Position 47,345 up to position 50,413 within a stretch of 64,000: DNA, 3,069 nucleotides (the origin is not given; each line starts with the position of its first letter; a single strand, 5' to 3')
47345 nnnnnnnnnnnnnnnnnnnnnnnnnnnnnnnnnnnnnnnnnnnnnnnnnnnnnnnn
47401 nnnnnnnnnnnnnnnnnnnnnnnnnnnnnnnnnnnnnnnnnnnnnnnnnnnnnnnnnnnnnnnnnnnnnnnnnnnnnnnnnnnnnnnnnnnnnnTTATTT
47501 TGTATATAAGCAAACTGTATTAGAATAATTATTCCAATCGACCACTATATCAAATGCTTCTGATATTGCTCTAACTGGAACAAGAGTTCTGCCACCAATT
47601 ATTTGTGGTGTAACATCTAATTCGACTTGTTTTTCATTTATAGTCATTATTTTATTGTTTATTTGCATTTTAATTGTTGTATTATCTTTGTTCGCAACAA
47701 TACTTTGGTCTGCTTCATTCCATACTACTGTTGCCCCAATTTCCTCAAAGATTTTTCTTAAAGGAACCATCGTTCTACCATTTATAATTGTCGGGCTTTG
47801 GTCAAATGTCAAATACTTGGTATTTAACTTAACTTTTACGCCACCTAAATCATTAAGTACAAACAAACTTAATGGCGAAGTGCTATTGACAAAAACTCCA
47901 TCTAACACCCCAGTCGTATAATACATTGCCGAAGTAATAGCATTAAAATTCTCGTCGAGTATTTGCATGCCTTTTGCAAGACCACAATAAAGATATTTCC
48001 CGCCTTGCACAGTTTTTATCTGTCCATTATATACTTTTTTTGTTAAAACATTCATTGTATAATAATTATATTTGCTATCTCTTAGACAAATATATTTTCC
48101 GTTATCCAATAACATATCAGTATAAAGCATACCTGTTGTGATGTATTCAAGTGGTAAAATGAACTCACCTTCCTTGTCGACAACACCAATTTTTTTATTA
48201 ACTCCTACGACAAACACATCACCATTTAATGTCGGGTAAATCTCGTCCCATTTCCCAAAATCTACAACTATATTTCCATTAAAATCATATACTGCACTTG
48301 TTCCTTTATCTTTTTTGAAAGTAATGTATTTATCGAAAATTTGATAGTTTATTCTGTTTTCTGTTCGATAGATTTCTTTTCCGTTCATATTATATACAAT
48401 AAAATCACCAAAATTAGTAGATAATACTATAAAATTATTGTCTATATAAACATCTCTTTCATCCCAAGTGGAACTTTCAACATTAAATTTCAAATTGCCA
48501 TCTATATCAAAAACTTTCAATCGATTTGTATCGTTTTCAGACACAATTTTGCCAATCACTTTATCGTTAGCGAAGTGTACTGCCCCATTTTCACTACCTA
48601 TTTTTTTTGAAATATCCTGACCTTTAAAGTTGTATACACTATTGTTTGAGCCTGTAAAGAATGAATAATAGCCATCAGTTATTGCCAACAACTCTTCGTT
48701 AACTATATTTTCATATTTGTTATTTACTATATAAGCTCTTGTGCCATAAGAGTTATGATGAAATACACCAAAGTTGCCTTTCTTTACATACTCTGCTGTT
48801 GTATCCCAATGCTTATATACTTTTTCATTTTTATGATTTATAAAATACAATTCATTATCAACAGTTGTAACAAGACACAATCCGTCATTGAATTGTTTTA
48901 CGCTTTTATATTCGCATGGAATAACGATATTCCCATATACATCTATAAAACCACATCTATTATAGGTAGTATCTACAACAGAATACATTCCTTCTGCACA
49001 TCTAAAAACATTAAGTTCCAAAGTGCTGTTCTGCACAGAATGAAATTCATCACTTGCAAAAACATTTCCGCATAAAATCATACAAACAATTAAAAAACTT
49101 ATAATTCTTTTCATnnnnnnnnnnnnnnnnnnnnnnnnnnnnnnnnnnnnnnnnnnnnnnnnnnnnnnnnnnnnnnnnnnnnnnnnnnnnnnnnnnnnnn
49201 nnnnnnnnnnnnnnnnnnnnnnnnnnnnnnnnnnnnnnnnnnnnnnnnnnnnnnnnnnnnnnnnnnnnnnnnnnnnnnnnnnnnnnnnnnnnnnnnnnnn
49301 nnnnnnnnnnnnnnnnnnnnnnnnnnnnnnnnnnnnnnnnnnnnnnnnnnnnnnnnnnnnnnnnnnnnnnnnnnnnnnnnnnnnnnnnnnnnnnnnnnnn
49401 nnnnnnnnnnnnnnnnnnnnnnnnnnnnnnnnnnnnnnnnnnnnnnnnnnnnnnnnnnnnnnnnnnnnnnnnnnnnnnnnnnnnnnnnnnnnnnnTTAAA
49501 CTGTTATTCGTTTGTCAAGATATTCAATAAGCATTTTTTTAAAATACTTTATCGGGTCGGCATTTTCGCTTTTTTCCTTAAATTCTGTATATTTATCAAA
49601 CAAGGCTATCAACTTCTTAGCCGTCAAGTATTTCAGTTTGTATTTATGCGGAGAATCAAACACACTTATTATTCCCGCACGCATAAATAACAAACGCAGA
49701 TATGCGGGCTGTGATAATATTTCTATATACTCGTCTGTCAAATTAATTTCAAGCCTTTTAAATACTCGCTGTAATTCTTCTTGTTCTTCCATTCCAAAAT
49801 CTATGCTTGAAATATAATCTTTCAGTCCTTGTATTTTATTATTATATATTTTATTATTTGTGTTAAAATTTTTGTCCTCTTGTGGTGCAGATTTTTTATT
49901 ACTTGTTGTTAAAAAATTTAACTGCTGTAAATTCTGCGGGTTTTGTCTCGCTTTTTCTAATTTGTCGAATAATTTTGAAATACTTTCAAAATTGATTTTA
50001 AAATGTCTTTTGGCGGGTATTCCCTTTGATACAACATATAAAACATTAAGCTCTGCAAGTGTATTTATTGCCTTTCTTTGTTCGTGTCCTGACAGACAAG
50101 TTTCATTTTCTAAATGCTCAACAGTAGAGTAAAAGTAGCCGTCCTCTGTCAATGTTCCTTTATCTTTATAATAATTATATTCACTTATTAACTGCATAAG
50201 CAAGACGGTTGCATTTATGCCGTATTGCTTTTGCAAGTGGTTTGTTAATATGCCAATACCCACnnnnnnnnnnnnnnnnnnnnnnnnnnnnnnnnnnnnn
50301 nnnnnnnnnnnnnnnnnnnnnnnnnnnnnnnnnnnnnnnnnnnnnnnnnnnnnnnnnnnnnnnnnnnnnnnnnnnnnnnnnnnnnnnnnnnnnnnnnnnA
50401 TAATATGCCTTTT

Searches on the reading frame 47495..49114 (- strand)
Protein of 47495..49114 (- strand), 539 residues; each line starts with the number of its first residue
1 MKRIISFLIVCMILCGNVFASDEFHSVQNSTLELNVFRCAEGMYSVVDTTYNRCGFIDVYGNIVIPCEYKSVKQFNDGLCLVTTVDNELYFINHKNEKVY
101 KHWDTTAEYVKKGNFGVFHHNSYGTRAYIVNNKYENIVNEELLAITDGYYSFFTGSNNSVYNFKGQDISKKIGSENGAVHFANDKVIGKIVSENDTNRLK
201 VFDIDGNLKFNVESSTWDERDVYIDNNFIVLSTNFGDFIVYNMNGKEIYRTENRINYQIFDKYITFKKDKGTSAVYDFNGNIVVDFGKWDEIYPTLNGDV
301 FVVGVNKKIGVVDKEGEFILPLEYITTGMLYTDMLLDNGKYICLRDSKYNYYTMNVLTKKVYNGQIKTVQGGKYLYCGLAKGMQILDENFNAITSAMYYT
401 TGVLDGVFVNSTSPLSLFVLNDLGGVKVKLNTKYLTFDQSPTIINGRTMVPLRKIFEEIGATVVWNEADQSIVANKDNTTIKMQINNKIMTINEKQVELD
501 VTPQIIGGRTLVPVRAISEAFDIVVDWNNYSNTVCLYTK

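Call 10: search_protein_families(library=pfam, proteins=[window:47495-49114:-], max_evalue=0.01)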
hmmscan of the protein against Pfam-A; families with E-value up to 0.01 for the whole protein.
window:47495-49114:- (539 aa): 2 families
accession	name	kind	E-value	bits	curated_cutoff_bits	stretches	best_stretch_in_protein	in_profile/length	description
PF07833.16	Cu_amine_oxidN1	-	1.1e-35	122.3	24.2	1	430-534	2-106/108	Copper amine oxidase N-terminal domain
PF14903.11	WG_beta_rep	-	1.1e-10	41.8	25.6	1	55-82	2-29/35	WG containing repeat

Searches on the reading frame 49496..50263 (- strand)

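Call 10: search_protein_families(library=pfam, proteins=[window:49496-50263:-], max_evalue=0.01)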
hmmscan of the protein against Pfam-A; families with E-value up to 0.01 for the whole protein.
window:49496-50263:- (255 aa): 0 families

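Call 86: search_protein_families(library=phrogs, proteins=[window:49496-50263:-], max_evalue=0.001)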
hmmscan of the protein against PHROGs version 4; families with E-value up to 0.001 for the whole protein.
window:49496-50263:- (255 aa): 6 families
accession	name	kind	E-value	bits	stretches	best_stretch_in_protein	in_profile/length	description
phrog_9773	-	DNA, RNA and nucleotide metabolism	1.3e-14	55.5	1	16-130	28-135/288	replication initiation O-like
phrog_678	-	DNA, RNA and nucleotide metabolism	4.4e-12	47.2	1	8-143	64-195/346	replication initiation O-like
phrog_428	-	DNA, RNA and nucleotide metabolism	1.9e-09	38.2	1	6-183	93-238/455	replication initiation protein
phrog_1347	-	unknown function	1.1e-08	35.3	1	14-141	22-137/417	-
phrog_345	-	DNA, RNA and nucleotide metabolism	0.00012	22.9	1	7-143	36-173/297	replication initiation O-like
phrog_270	-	DNA, RNA and nucleotide metabolism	0.00094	19.6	0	13-131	44-146/383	replication initiation protein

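Call 87: search_protein_families(library=ncbifam, proteins=[window:49496-50263:-], max_evalue=0.001)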
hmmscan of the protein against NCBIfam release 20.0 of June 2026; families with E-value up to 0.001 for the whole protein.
window:49496-50263:- (255 aa): 0 families
